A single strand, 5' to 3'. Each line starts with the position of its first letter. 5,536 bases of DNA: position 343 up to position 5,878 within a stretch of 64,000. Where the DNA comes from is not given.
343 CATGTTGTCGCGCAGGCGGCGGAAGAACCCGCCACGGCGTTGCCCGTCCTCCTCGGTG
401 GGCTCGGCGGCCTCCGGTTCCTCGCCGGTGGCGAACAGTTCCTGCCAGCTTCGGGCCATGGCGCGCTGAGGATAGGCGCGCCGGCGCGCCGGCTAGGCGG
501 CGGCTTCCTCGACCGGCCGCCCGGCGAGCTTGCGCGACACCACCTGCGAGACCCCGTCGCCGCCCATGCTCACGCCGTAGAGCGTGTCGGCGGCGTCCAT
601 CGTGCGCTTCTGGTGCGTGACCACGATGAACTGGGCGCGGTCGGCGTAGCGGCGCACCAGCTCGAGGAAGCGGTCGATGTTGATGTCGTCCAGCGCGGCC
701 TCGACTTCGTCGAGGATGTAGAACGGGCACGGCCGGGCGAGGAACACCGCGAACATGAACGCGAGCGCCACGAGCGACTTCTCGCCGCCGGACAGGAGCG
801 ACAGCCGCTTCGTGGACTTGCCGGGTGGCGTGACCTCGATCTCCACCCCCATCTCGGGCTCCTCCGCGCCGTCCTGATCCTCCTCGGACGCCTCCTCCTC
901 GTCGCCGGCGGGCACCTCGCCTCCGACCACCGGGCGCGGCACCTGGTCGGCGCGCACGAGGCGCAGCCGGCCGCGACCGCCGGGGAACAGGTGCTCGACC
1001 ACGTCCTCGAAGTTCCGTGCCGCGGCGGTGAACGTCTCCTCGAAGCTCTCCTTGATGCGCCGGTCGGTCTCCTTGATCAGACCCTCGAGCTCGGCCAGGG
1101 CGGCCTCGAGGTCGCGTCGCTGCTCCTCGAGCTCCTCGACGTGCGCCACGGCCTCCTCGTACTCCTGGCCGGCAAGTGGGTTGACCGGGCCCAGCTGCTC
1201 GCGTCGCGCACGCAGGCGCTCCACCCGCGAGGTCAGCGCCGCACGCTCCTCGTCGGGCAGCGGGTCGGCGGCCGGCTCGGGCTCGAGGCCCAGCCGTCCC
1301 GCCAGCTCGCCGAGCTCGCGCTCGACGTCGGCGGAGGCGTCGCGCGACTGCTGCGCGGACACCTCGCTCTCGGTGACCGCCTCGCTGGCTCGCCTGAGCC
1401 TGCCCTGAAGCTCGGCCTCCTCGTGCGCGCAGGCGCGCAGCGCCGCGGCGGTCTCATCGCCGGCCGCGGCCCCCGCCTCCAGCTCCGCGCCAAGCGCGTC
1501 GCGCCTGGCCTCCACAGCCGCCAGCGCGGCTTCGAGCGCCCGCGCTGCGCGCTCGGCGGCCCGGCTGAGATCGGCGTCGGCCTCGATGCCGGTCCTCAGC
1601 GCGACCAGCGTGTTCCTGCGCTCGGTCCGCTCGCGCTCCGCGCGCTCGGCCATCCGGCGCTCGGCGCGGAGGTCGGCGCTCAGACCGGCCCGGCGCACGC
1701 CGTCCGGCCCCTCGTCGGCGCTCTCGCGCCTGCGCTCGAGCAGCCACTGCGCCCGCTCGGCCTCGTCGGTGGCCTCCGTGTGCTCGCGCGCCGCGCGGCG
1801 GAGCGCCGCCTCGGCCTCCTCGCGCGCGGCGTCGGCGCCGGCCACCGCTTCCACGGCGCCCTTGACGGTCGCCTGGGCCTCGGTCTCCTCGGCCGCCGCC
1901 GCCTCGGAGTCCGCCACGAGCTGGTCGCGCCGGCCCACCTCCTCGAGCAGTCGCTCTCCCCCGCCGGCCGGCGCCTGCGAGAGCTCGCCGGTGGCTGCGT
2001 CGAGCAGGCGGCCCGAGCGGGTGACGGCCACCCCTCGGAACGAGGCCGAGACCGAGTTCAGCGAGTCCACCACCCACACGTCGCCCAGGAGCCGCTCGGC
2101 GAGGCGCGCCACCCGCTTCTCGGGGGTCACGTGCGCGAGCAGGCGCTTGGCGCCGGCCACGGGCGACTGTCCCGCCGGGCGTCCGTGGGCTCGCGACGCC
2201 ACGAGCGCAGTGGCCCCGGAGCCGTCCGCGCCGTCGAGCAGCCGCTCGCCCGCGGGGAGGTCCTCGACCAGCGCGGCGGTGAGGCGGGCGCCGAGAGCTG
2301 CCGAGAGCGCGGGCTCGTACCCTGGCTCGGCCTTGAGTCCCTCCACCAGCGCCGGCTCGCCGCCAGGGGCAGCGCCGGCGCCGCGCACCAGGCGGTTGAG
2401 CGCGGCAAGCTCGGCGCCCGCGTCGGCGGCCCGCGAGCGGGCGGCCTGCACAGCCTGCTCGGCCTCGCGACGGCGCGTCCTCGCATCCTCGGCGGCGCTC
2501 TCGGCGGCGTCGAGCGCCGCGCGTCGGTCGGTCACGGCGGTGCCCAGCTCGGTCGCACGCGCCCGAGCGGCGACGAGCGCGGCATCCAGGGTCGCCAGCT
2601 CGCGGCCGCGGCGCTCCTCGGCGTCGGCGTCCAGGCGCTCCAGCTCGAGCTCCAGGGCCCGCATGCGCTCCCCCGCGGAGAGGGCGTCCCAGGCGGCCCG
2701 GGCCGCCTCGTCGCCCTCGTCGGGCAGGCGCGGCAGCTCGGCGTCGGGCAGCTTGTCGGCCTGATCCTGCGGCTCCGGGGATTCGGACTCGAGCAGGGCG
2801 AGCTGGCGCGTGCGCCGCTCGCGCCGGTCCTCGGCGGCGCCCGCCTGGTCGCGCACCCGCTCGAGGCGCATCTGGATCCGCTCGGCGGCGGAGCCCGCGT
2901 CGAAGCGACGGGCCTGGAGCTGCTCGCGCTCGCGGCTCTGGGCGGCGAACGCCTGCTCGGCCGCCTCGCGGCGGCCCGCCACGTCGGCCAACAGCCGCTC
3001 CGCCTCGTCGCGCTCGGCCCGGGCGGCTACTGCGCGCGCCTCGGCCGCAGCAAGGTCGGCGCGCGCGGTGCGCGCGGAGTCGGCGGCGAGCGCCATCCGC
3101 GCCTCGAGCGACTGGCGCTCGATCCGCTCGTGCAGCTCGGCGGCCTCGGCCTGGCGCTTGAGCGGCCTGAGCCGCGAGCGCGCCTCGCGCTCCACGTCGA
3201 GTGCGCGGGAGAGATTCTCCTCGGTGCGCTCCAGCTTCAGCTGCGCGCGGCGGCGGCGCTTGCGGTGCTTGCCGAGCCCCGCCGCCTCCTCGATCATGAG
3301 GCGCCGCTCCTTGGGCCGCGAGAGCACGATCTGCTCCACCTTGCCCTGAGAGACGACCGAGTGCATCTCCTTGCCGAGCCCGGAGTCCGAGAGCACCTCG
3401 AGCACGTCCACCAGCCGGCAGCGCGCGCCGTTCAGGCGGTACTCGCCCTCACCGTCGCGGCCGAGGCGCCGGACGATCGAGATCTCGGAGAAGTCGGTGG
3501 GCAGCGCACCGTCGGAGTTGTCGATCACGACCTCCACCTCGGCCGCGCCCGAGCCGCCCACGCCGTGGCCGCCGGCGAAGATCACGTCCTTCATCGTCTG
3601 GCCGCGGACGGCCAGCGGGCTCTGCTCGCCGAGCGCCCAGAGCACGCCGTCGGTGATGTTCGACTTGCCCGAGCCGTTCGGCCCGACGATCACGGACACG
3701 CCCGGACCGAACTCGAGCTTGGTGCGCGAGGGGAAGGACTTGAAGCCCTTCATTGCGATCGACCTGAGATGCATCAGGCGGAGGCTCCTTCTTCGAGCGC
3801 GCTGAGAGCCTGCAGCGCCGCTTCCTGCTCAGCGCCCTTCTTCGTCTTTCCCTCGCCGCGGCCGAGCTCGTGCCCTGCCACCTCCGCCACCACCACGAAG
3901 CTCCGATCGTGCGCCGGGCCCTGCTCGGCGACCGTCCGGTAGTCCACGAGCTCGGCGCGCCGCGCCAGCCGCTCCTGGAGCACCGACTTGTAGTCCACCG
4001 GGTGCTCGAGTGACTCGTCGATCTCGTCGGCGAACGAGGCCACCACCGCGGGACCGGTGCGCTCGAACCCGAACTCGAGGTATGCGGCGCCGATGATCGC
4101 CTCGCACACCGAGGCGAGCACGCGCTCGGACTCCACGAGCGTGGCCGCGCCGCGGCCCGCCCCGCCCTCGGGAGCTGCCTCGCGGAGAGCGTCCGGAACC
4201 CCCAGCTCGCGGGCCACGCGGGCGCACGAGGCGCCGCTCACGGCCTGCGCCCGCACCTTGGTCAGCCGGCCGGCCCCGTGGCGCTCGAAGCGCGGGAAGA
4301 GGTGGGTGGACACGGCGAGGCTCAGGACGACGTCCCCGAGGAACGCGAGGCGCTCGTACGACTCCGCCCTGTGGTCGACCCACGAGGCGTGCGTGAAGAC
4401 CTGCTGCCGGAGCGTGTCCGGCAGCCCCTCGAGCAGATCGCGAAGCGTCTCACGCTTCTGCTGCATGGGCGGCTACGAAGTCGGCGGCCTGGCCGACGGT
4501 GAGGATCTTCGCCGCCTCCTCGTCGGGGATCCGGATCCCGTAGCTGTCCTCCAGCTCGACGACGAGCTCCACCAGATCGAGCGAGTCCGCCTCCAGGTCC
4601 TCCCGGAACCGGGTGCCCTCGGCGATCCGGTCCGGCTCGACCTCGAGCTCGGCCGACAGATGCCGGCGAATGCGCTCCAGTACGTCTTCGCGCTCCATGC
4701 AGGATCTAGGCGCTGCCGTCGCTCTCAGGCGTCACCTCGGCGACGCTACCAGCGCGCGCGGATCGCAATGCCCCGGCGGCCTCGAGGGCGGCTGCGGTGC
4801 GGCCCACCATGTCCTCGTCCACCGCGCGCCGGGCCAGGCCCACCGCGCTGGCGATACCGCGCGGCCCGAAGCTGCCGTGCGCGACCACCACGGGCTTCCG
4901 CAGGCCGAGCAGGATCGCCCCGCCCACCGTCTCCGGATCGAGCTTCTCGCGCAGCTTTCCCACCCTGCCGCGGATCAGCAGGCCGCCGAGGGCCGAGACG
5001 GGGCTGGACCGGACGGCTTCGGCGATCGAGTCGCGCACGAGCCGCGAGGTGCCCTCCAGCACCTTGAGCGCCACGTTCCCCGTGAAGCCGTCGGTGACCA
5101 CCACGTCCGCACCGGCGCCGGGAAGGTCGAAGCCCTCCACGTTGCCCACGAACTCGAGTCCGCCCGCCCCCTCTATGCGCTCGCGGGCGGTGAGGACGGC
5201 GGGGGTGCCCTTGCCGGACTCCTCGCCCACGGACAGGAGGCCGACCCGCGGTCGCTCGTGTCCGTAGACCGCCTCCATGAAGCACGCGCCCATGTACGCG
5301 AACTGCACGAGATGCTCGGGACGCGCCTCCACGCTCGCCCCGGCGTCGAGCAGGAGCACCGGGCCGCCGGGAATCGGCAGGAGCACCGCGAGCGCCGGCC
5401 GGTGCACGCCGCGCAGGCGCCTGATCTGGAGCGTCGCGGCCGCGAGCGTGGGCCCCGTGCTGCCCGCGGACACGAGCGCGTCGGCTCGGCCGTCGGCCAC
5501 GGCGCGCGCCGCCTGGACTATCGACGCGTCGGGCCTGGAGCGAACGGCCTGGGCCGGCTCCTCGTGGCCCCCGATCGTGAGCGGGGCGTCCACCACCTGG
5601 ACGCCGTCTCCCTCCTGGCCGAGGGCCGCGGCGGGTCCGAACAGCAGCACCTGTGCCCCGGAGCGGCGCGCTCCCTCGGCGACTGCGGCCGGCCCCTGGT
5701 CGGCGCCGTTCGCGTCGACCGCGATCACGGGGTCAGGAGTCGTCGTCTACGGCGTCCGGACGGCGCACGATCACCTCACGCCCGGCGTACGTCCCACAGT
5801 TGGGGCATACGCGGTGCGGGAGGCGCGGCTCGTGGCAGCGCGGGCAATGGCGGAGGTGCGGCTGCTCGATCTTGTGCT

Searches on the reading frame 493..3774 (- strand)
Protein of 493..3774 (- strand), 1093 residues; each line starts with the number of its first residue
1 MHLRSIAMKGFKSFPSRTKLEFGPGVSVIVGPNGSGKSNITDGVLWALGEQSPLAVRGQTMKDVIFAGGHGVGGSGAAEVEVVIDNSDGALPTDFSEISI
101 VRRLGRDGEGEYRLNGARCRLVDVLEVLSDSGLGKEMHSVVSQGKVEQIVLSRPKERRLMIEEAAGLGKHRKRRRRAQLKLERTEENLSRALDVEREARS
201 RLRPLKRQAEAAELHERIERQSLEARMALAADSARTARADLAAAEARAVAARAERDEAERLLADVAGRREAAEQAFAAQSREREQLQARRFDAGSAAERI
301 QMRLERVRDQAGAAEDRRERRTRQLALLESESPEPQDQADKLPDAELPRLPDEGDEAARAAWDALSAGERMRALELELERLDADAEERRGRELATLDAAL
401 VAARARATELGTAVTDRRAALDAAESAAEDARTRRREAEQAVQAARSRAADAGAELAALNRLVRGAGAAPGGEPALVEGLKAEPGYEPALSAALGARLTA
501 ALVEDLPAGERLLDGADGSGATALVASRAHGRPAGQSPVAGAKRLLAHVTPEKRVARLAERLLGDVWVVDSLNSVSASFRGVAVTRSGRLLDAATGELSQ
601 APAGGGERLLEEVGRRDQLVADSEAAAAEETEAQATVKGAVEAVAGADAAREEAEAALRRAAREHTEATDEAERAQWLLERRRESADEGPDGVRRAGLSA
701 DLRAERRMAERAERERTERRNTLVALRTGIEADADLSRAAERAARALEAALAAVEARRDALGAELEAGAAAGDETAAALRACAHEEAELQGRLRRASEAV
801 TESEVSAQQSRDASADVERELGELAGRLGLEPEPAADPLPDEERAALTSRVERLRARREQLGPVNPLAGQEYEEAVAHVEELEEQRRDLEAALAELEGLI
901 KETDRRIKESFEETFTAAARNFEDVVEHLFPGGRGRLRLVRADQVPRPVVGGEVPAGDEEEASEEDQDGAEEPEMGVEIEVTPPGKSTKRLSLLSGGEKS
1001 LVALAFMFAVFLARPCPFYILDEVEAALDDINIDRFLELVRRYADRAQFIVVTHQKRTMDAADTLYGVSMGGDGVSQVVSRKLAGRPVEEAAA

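Call 51: search_protein_families(library=pfam, proteins=[window:493-3774:-], max_evalue=0.0001)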
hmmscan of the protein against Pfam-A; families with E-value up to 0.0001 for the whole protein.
window:493-3774:- (1093 aa): 5 families
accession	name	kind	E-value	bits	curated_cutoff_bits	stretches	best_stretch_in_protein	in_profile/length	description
PF02463.25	SMC_N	-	1.3e-62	211.6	40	1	3-1076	2-219/220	RecF/RecN/SMC N terminal domain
PF13476.12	AAA_23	-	2.2e-17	64.8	27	1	5-219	1-194/201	AAA domain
PF06470.18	SMC_hinge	-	3.6e-14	53.6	22.5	1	474-573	6-110/116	SMC proteins Flexible Hinge Domain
PF13304.12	AAA_21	-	1.7e-12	48.5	27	1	965-1055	193-299/304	AAA domain, putative AbiEii toxin, Type IV TA system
PF13175.12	AAA_15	-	8.6e-07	29.3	32.1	1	1-42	1-41/374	AAA ATPase domain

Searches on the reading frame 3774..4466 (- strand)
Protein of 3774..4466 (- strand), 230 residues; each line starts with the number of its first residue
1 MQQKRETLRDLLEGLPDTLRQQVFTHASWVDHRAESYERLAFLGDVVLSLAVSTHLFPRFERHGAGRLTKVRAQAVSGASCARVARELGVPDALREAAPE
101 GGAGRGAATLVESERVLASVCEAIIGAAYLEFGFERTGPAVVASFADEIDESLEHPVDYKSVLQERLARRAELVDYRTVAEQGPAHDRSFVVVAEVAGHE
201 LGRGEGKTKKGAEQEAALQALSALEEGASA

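Call 51: search_protein_families(library=pfam, proteins=[window:3774-4466:-], max_evalue=0.0001)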
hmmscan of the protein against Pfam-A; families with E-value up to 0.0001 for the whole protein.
window:3774-4466:- (230 aa): 3 families
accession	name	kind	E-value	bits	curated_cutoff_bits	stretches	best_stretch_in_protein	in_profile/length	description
PF14622.11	Ribonucleas_3_3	-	9.8e-23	81.2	35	1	17-140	2-119/128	Ribonuclease-III-like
PF00636.31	Ribonuclease_3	-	2.7e-19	70.3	27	1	38-132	1-101/102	Ribonuclease III domain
PF00035.32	dsrm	-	2.2e-17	63.8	23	1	159-224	1-66/66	Double-stranded RNA binding motif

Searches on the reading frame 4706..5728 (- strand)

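Call 51: search_protein_families(library=pfam, proteins=[window:4706-5728:-], max_evalue=0.0001)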
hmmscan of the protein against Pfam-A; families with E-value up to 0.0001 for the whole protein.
window:4706-5728:- (340 aa): 2 families
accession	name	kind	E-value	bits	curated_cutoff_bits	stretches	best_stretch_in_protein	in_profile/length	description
PF02504.20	FA_synthesis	-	1.8e-79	267.6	29.1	1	2-308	3-322/324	Fatty acid synthesis protein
PF01515.24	PTA_PTB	-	3.1e-05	24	24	0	68-181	103-217/319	Phosphate acetyl/butaryl transferase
